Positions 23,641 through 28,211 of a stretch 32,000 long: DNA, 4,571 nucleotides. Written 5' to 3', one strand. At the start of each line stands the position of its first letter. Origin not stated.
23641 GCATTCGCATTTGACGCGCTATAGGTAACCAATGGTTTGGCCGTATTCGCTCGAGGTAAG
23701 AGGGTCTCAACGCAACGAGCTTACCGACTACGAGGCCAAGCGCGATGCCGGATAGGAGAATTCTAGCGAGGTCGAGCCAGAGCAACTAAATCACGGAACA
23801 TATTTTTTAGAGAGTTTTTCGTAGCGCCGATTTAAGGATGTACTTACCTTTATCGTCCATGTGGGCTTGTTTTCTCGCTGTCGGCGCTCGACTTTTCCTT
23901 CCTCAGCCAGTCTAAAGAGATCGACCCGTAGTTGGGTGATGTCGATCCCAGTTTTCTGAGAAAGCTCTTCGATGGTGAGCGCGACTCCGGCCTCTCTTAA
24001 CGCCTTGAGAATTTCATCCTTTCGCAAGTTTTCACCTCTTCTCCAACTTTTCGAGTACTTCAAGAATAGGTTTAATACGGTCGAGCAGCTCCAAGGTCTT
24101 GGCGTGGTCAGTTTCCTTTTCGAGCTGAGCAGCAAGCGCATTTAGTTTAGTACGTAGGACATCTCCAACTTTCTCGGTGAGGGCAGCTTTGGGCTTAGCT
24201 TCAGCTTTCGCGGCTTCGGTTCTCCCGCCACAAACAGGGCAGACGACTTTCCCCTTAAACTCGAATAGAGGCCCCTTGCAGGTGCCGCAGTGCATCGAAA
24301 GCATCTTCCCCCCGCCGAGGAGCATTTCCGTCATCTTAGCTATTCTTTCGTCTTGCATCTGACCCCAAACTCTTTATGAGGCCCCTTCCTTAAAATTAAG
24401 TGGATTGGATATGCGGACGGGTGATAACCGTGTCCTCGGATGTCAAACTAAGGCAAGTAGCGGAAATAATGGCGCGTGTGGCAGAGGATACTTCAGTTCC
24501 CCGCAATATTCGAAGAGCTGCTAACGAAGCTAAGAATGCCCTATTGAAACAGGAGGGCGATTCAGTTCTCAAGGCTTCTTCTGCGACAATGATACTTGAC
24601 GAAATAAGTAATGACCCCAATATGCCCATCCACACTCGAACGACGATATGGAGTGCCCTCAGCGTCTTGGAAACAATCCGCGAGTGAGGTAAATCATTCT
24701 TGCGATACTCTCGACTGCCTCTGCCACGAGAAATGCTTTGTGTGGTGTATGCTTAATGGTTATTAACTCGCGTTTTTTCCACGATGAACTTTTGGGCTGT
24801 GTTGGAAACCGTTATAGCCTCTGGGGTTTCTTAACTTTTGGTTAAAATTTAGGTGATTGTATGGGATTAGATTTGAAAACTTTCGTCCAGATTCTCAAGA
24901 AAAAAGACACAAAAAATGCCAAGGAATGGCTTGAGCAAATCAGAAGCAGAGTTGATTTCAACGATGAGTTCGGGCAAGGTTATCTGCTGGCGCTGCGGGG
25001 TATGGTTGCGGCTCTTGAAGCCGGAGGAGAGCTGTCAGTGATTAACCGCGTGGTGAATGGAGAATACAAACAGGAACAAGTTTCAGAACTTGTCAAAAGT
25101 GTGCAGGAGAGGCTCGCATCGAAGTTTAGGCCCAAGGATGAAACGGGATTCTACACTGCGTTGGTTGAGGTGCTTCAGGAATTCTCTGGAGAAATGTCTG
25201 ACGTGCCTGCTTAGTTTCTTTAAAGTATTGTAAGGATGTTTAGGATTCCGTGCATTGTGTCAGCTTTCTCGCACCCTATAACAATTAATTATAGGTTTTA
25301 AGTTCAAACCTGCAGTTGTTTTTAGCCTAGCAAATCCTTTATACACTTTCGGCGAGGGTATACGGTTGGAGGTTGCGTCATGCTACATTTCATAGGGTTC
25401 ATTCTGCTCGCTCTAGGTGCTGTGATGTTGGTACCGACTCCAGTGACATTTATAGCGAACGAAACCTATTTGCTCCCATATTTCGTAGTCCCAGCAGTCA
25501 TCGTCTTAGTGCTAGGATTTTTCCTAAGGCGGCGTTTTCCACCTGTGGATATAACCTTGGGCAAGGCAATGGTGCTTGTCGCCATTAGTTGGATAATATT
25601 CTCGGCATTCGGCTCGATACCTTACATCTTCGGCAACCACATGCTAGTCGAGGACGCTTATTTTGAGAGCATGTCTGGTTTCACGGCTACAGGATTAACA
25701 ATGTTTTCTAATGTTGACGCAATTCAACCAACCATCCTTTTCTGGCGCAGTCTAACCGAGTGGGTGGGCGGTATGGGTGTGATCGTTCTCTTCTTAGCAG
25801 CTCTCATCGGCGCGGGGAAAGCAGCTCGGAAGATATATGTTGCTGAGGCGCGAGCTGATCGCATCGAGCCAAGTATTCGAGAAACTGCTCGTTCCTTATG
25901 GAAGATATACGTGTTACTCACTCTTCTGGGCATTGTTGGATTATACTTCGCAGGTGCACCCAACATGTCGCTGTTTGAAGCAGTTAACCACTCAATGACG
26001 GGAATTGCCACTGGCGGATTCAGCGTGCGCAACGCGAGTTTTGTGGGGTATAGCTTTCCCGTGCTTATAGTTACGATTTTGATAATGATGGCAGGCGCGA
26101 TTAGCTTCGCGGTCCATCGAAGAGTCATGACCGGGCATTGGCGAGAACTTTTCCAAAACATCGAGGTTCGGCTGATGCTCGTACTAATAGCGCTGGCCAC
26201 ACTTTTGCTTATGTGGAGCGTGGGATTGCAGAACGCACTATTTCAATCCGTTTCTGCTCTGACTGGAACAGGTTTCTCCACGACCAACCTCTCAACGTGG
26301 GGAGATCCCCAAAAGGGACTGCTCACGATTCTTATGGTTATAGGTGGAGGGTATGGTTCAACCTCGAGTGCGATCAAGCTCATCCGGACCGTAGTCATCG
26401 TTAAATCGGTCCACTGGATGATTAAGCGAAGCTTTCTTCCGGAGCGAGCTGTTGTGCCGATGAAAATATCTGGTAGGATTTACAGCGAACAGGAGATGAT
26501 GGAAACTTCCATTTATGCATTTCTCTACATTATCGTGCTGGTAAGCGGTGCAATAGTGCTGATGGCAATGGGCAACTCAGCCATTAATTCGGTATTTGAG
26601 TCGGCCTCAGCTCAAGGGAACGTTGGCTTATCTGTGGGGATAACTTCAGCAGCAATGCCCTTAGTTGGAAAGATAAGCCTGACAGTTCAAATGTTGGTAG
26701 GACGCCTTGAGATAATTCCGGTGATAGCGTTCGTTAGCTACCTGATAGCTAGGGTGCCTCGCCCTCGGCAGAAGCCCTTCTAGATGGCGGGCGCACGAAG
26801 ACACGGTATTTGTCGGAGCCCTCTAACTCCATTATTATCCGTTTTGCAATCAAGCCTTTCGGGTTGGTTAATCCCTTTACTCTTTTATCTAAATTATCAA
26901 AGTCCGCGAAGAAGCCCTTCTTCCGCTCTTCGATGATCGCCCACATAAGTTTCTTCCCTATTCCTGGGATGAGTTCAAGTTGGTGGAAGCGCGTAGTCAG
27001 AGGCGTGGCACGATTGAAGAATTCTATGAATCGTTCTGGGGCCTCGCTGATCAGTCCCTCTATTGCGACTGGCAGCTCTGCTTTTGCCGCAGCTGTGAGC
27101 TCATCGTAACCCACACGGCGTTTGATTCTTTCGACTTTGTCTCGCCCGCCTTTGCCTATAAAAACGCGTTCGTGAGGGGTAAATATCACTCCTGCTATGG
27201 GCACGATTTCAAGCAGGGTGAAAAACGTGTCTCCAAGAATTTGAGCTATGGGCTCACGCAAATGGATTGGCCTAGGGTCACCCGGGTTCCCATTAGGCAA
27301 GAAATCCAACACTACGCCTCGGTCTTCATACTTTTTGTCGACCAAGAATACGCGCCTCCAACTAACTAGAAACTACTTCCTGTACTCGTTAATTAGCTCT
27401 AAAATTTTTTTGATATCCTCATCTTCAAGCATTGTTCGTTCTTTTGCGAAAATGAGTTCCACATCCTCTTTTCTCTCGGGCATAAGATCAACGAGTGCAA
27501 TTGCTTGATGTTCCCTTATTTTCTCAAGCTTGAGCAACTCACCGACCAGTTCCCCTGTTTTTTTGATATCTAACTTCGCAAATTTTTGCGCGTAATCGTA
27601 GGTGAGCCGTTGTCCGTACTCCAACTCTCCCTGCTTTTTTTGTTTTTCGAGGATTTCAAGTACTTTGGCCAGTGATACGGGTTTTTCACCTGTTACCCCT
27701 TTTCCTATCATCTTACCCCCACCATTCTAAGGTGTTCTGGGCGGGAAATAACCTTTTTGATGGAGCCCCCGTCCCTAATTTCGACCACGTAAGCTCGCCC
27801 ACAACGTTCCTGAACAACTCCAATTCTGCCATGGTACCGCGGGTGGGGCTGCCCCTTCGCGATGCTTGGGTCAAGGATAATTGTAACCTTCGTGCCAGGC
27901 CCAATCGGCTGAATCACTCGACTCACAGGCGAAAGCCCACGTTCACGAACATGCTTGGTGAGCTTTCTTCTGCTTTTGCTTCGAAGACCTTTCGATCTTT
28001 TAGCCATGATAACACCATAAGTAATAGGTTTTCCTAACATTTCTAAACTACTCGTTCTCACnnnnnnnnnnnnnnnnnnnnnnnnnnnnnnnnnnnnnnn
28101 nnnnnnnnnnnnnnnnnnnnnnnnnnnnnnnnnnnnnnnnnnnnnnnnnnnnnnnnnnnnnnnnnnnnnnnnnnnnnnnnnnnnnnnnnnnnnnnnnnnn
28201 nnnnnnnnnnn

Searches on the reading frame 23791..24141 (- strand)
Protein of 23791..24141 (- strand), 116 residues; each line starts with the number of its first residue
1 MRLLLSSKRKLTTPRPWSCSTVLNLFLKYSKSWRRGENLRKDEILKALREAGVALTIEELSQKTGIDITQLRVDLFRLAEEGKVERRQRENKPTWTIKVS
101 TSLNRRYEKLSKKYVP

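Call 38: search_protein_families(library=pfam, proteins=[window:23791-24141:-])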
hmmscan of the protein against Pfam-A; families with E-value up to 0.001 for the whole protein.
window:23791-24141:- (116 aa): 2 families
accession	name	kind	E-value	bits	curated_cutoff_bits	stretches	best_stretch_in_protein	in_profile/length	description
PF02002.24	TFIIE_alpha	-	9.6e-05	22.6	22.9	1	43-96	17-70/105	TFIIE alpha subunit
PF00392.27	GntR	-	0.0005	20.1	27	1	42-89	11-59/64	Bacterial regulatory proteins, gntR family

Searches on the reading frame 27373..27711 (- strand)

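Call 38: search_protein_families(library=pfam, proteins=[window:27373-27711:-])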
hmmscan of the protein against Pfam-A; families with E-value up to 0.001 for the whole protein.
window:27373-27711:- (112 aa): 1 family
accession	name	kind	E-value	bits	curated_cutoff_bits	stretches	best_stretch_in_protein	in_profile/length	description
PF03874.21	RNA_pol_Rpb4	-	8.2e-13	49.1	25.6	1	22-111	27-116/116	RNA polymerase Rpb4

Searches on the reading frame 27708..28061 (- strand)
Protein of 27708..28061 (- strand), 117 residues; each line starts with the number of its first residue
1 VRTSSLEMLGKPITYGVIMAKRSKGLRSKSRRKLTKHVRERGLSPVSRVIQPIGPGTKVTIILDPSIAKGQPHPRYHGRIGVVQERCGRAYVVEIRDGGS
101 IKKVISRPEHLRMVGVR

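Call 38: search_protein_families(library=pfam, proteins=[window:27708-28061:-])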
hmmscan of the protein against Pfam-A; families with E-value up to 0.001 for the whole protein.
window:27708-28061:- (117 aa): 1 family
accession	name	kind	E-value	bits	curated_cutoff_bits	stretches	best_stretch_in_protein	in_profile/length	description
PF01157.24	Ribosomal_L21e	-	2.3e-29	101.6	27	1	21-113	2-98/101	Ribosomal protein L21e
